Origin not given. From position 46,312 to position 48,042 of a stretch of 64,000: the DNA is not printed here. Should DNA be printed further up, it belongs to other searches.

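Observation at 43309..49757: xsc / APC permease / omega-aminotransferase cluster: candidate aminosulfonate (taurine-like) pathway with a non-canonical importer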

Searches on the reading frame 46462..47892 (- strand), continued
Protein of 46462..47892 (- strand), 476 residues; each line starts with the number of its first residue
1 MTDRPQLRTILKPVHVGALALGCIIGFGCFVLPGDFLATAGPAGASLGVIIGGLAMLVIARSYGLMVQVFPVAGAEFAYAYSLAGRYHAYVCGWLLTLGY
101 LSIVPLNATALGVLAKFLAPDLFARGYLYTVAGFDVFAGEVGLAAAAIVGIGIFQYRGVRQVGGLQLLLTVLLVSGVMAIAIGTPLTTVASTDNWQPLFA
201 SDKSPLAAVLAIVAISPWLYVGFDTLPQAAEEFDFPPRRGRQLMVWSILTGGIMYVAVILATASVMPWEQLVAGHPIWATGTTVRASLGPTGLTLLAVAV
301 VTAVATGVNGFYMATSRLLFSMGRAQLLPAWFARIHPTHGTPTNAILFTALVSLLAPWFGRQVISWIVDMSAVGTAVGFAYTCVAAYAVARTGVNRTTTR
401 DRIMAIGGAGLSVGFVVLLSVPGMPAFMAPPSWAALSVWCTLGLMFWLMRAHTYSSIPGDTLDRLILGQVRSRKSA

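Call 24: find_related_loci(query=A1, collection=genome_contigs, flank=10000)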
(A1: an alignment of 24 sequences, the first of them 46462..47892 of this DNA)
Query A1 (476 aa) in genome_contigs; peptide patterns used: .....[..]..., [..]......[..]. (x = any residue, [..] = any of these).
545 stretches matched a pattern; 517 encode a relative of the query (tblastn E <= 1e-3); the best 80 are kept; 79 distinct loci.
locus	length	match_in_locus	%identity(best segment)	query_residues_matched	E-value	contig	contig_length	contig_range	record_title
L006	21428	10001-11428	99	1-476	0e+0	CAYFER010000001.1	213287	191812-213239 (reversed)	MAG TPA_asm: uncultured Vicinamibacteraceae bacterium isolate ERP001736_co3_64 genome assembly, contig: NODE_4_length_21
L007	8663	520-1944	98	1-475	0e+0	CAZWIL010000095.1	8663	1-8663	MAG TPA_asm: uncultured Vicinamibacteraceae bacterium isolate binchicken_co46_644 genome assembly, contig: NODE_16071_le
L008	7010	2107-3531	69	1-475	0e+0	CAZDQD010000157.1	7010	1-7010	MAG TPA_asm: uncultured Vicinamibacteraceae bacterium isolate SRP092796_co1_517 genome assembly, contig: k141_5731127, w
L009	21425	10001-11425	69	1-476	0e+0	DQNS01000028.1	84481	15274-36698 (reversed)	MAG TPA_asm: Acidobacteria bacterium isolate SZUA-1123 k95_763096, whole genome shotgun sequence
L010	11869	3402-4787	69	5-467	0e+0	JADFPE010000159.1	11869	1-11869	MAG: Acidobacteria bacterium isolate B71T1B8 B71T1B8_NODE10405, whole genome shotgun sequence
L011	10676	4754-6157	67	1-469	0e+0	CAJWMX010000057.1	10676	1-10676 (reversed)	MAG TPA_asm: uncultured Acidobacteria bacterium isolate ERR599097_bin.40_MetaBAT_v2.12.1_MAG genome assembly, contig: NO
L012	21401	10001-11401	64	1-473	0e+0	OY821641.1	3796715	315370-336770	MAG: Vicinamibacteria bacterium isolate 8cd05730-cbc4-4aa5-8344-af9f7d824ee9 genome assembly, chromosome: 1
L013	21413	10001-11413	63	1-469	0e+0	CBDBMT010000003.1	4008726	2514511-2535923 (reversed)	MAG: Dehalococcoidia bacterium isolate 1551c8a5-dc05-4db4-a2c2-06e96cfb4e9a genome assembly, contig: contig_3, whole gen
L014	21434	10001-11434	65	1-464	0e+0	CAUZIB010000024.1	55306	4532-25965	MAG: Vicinamibacteria bacterium isolate CB27_Tmax.120 genome assembly, contig: Ga0310121_10000290, whole genome shotgun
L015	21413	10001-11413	63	1-469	0e+0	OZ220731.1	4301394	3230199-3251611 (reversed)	MAG: Dehalococcoidia bacterium isolate 4e89fbe3-e5a8-4f6c-a4f9-b322f53a0d40 genome assembly, chromosome: 1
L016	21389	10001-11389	64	4-472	0e+0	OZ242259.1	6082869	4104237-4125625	MAG: Bryobacterales bacterium isolate 0950f91b-628e-4ed9-b989-43c9b73d7c92 genome assembly, chromosome: 1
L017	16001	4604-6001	64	2-473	0e+0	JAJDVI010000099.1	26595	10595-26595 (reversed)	MAG: Acidobacteria bacterium isolate jk18x22bins.33 k141_2260, whole genome shotgun sequence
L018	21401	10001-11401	62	1-473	0e+0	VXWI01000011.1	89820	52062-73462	MAG: Acidobacteria bacterium isolate SB0668_bin_14 NODE_111_length_89820_cov_14.638545, whole genome shotgun sequence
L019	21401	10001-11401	63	1-473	0e+0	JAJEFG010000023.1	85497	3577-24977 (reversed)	MAG: Acidobacteria bacterium isolate p16x43bins.1 k141_258221, whole genome shotgun sequence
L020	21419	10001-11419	63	3-474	0e+0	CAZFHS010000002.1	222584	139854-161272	MAG TPA_asm: uncultured Gemmatimonadaceae bacterium isolate binchicken_co97_465 genome assembly, contig: NODE_60_length_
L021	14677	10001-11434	63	1-472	0e+0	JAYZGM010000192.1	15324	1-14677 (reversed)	MAG: Acidobacteriota bacterium isolate XB_MAG19 DB_MAG19_0192, whole genome shotgun sequence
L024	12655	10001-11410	61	1-469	2e-180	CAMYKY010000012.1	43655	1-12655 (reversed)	MAG: uncultured Acidobacteria bacterium isolate FCS_M_Acidobacteriota_01 genome assembly, contig: scaffold_614, whole ge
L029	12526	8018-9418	63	1-467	2e-175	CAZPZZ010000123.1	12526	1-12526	MAG TPA_asm: uncultured Vicinamibacteraceae bacterium isolate SRP092796_co3_772 genome assembly, contig: NODE_10380_leng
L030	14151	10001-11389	60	2-469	4e-175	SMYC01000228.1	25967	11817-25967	MAG: Acidobacteria bacterium isolate N075bin57 k141_1393447, whole genome shotgun sequence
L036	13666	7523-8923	61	4-469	1e-170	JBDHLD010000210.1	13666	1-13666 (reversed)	MAG: Gemmatimonadota bacterium isolate BHB10-38_Bin_83 BHB10-38_Bin_83_scaffold_148143, whole genome shotgun sequence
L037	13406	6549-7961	54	1-474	4e-170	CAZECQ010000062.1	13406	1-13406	MAG TPA_asm: uncultured Pirellulales bacterium isolate binchicken_co334_241 genome assembly, contig: NODE_8252_length_13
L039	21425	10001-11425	54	3-476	6e-165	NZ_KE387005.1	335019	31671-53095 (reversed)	Desulfogranum mediterraneum DSM 13871 G494DRAFT_scaffold00004.4, whole genome shotgun sequence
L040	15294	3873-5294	51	1-473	9e-162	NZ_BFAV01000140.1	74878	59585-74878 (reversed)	Desulfocucumis palustris strain NAW-5 NODE_140, whole genome shotgun sequence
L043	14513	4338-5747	53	2-469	2e-157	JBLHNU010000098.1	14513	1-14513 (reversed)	MAG: Desulforhopalus sp. isolate 3300055726_39 Ga0535650_0006542, whole genome shotgun sequence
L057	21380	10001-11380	46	2-469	1e-129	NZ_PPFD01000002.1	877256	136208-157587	Endozoicomonas sp. OPT23 EOPP23_contig2, whole genome shotgun sequence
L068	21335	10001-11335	45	6-448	4e-122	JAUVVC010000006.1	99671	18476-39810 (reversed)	MAG: Erysipelotrichaceae bacterium isolate CSMAG_1154 CSMAG_1154_k127_4284598_length_99671_cov_17.9994, whole genome sho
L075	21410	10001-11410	42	2-474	6e-121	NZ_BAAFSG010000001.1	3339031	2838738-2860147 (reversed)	Desulfovibrio falkowii strain 13CB8C sequence1, whole genome shotgun sequence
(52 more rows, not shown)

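Call 27: search_protein_families(library=pfam, proteins=[L040:1859-3574:+, L018:8691-10016:-, L012:12639-14024:-, L017:2450-3445:-, L024:11468-12655:-, L012:11465-12619:+, L017:667-2598:-, L029:3318-5291:-, L040:8194-9753:+, L068:11385-12455:+], max_evalue=0.00001)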
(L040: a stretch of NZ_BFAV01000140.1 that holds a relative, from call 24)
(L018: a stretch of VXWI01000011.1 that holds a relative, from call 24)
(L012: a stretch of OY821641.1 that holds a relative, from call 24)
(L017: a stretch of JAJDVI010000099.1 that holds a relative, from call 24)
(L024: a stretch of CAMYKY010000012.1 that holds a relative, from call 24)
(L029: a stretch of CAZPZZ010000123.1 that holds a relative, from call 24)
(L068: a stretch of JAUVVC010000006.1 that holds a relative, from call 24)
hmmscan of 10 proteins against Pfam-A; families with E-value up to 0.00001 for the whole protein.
L040:1859-3574:+ (571 aa): 7 families
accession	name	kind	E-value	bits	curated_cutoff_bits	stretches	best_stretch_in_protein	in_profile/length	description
PF00158.32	Sigma54_activat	-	1.7e-68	230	20.2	1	261-427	2-167/168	Sigma-54 interaction domain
PF25601.1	AAA_lid_14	-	1.7e-25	89.1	27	1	433-513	1-81/87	AAA+ ATPase lid domain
PF14532.12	Sigma54_activ_2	-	5.1e-20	72.6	25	1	261-432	1-138/138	Sigma-54 interaction domain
PF13426.13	PAS_9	-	3.3e-09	37.4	27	1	129-224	2-102/103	PAS domain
PF18024.7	HTH_50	-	5.6e-09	36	27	1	521-566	4-49/50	Helix-turn-helix domain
PF00989.32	PAS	-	1.5e-08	35.1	22.6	1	119-223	2-113/113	PAS fold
PF08448.16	PAS_4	-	3.9e-06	27.5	23.1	0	127-224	4-106/110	PAS fold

L018:8691-10016:- (441 aa): 2 families
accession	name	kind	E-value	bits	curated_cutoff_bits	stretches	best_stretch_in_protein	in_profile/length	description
PF01168.26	Ala_racemase_N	-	1.5e-47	162.6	24.1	1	84-298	1-219/220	Alanine racemase, N-terminal domain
PF00842.27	Ala_racemase_C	-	7.9e-24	84.1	25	1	315-438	2-126/127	Alanine racemase, C-terminal domain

L012:12639-14024:- (461 aa): 1 family
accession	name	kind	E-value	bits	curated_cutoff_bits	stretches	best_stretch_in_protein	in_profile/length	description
PF00144.29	Beta-lactamase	-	1.1e-69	235.6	27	1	69-450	1-324/329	Beta-lactamase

L017:2450-3445:- (331 aa): 1 family
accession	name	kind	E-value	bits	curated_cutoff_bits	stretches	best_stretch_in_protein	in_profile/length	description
PF00702.32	Hydrolase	-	1.4e-10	42.3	26.4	1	80-242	1-169/191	haloacid dehalogenase-like hydrolase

L024:11468-12655:- (395 aa): 3 families
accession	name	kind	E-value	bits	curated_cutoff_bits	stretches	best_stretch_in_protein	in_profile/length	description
PF00465.25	Fe-ADH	-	2.4e-37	128.6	31.3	1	4-154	23-168/168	Iron-containing alcohol dehydrogenase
PF25137.1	ADH_Fe_C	-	3.4e-28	99.1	27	1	200-391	18-193/194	Fe-containing alcohol dehydrogenase family, C-terminal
PF13685.12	Fe-ADH_2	-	5.3e-09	36.7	28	1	3-80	19-94/149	Iron-containing alcohol dehydrogenase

L012:11465-12619:+ (384 aa): 2 families
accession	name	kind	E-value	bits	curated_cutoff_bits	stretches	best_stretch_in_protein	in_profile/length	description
PF13635.12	DUF4143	-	2.7e-32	112.1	28.1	1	178-328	2-159/160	Domain of unknown function (DUF4143)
PF13173.12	AAA_14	-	2.8e-16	60.1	27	1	21-135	2-127/129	AAA domain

L017:667-2598:- (643 aa): 0 families

L029:3318-5291:- (657 aa): 1 family
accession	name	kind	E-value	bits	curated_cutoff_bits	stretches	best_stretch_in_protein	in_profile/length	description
PF02652.20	Lactate_perm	-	2.3e-104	350.5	27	1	7-555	3-515/522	L-lactate permease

L040:8194-9753:+ (519 aa): 1 family
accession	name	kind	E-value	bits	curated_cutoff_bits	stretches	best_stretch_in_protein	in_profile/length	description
PF00171.27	Aldedh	-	2.3e-134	448.9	23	1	18-480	1-459/461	Aldehyde dehydrogenase family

L068:11385-12455:+ (356 aa): 1 family
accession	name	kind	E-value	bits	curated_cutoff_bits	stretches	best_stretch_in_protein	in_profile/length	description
PF14397.11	ATPgrasp_ST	-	4.6e-39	134.7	31.4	1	74-337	6-266/278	Sugar-transfer associated ATP-grasp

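Call 29: search_solved_structures(query=window:46462-47892:-, max_evalue=0.00001)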
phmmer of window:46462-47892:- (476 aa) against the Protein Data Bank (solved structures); distinct sequences matched with E-value up to 0.00001: 18.
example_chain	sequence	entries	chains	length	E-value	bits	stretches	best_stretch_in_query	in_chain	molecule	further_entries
5oqt_A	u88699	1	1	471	8.6e-20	73.9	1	10-455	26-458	Amino acid transporter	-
6f34_A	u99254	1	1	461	8.8e-20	73.9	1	10-454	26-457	Amino acid transporter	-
9sqh_A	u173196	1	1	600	7.4e-15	57.6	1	6-385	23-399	Cationic amino acid transporter 4, vacuolar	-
9hjk_A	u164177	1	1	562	1.7e-14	56.4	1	6-385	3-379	Cationic amino acid transporter 4, vacuolar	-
8a6l_B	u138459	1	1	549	1.4e-10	43.5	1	18-355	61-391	Large neutral amino acids transporter small subunit 2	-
7cmh_B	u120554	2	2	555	1.4e-10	43.5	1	18-355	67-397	Large neutral amino acids transporter small subunit 2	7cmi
7b00_A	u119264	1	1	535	1.5e-10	43.5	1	18-355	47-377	Large neutral amino acids transporter small subunit 2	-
9eyd_A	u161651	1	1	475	1.8e-09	39.9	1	8-380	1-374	Lysine-specific permease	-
9uat_A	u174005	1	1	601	1.1e-08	37.3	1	8-387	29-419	High affinity cationic amino acid transporter 1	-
9i1z_B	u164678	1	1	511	3.8e-08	35.5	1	17-355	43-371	Y+L amino acid transporter 1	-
8xxi_A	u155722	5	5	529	4.2e-08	35.4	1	17-355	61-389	Y+L amino acid transporter 1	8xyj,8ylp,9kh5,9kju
9fqt_A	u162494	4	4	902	5.3e-08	35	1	8-387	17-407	High affinity cationic amino acid transporter 1,Green fluorescent protein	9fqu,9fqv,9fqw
9ky5_A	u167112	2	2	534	1.6e-07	33.4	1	6-355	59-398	Y+L amino acid transporter 2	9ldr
8x0w_B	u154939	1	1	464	2.8e-07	32.6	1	18-367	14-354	Large neutral amino acids transporter small subunit 1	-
6jmq_A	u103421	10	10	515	3e-07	32.5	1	17-367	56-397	Large neutral amino acids transporter small subunit 1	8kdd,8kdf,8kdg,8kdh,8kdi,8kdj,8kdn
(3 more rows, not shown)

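Call 44: find_encoding_contigs(protein=P0005, flank=10000, max_places=2)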
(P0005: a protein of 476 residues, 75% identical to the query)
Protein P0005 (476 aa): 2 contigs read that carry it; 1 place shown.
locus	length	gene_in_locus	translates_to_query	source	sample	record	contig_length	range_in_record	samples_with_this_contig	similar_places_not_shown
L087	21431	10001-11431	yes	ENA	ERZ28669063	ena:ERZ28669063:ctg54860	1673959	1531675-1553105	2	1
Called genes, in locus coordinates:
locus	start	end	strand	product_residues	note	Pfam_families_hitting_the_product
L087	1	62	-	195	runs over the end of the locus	PF00857:Isochorismatase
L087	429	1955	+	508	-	PF00989:PAS, PF08448:PAS_4, PF00004:AAA (faint), PF13426:PAS_9, PF00158:Sigma54_activat, PF14532:Sigma54_activ_2, PF07728:AAA_5 (weak), PF25601:AAA_lid_14, +1 more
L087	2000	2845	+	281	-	-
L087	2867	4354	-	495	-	PF12796:Ank_2, PF13637:Ank_4, PF13637:Ank_4, PF13637:Ank_4, PF12796:Ank_2, PF13637:Ank_4, PF12796:Ank_2, PF13857:Ank_5, +13 more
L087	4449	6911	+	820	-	PF07626:PSD3, PF07637:PSD5, PF07631:PSD4, PF07627:PSCyt3, PF07624:PSD2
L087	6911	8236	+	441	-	PF07586:HXXSHH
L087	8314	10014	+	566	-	PF07969:Amidohydro_3, PF01979:Amidohydro_1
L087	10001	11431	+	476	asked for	PF13520:AA_permease_2, PF00324:AA_permease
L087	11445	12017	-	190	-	PF00034:Cytochrom_C, PF13442:Cytochrome_CBB3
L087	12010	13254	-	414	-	PF00174:Oxidored_molyb, PF03404:Mo-co_dimer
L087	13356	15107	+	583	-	PF00930:DPPIV_N (faint), PF07676:PD40 (faint), PF23381:Beta-prop_IFT122_1st (weak), PF25174:Beta-prop_THOC3 (faint), PF26550:Tricorn_2nd (weak), PF26549:Tricorn_N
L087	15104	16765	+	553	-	PF00135:COesterase, PF20434:BD-FAE (faint)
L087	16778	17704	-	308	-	PF00092:VWA, PF13519:VWA_2 (faint)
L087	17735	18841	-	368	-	PF00909:Ammonium_transp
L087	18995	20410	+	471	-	PF13360:PQQ_2, PF01011:PQQ (faint)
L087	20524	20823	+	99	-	PF03551:PadR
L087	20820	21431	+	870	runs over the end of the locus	PF12704:MacB_PCD, PF02687:FtsX, PF12704:MacB_PCD, PF02687:FtsX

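Call 45: find_encoding_contigs(protein=P0016, flank=10000, max_places=2)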
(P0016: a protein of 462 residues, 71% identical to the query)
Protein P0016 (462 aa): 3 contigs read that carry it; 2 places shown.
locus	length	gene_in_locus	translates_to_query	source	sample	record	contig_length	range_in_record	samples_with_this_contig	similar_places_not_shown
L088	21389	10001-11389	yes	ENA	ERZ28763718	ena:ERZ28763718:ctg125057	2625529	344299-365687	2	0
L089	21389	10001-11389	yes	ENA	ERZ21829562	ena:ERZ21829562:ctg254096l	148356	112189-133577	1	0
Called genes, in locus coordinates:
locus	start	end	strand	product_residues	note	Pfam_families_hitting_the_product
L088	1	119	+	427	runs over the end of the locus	PF00364:Biotin_lipoyl, PF25984:BSH_YknX (faint), PF02817:E3_binding, PF00198:2-oxoacid_dh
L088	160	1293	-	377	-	PF03069:FmdA_AmdA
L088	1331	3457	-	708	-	PF06452:CBM9_1, PF19313:DUF5916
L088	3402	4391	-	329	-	-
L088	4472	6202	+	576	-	PF01011:PQQ, PF13360:PQQ_2, PF13570:Beta-prop_ACSF4 (weak), PF25293:Beta-prop_EMC1_N (faint), PF13360:PQQ_2, PF01011:PQQ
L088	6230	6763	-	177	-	-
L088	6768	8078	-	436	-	PF13360:PQQ_2, PF01011:PQQ (faint), PF13360:PQQ_2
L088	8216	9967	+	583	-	PF07969:Amidohydro_3, PF01979:Amidohydro_1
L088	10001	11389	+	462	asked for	PF00324:AA_permease, PF13520:AA_permease_2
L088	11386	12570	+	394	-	-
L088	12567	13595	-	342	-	PF12760:Zn_ribbon_IS1595, PF12762:DDE_Tnp_IS1595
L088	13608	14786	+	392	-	PF00754:F5_F8_type_C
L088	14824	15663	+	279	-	PF04389:Peptidase_M28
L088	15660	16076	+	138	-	-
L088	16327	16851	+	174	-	-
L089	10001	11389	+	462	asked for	PF00324:AA_permease, PF13520:AA_permease_2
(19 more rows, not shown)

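Call 46: find_encoding_contigs(protein=P0036, flank=10000, max_places=2)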
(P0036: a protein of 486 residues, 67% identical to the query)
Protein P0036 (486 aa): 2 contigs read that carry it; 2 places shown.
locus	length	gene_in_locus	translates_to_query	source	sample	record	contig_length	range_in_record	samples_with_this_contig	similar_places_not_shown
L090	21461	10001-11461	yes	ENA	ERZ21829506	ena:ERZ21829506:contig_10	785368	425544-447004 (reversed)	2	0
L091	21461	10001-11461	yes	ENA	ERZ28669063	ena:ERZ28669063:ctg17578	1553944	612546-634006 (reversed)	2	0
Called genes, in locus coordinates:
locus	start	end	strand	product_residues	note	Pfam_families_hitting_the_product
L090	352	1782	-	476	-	-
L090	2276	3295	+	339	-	PF04199:Cyclase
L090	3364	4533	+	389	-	-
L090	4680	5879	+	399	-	PF07995:GSDH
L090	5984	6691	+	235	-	-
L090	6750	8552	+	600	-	PF07969:Amidohydro_3, PF01979:Amidohydro_1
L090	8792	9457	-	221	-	PF13358:DDE_3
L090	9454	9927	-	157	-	PF13551:HTH_29, PF13565:HTH_32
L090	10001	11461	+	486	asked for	PF00324:AA_permease, PF13520:AA_permease_2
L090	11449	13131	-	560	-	PF07969:Amidohydro_3, PF01979:Amidohydro_1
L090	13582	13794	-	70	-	PF08837:DUF1810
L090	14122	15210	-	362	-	-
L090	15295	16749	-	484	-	PF07394:DUF1501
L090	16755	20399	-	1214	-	PF07635:PSCyt1, PF13442:Cytochrome_CBB3 (faint), PF07635:PSCyt1, PF07583:PSCyt2, PF13385:Laminin_G_3, PF02210:Laminin_G_2 (weak), PF07587:PSD1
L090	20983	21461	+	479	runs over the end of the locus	PF00089:Trypsin, PF13365:Trypsin_2, PF00595:PDZ (weak), PF13180:PDZ_2, PF17820:PDZ_6, PF13180:PDZ_2 (weak)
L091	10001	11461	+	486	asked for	PF00324:AA_permease, PF13520:AA_permease_2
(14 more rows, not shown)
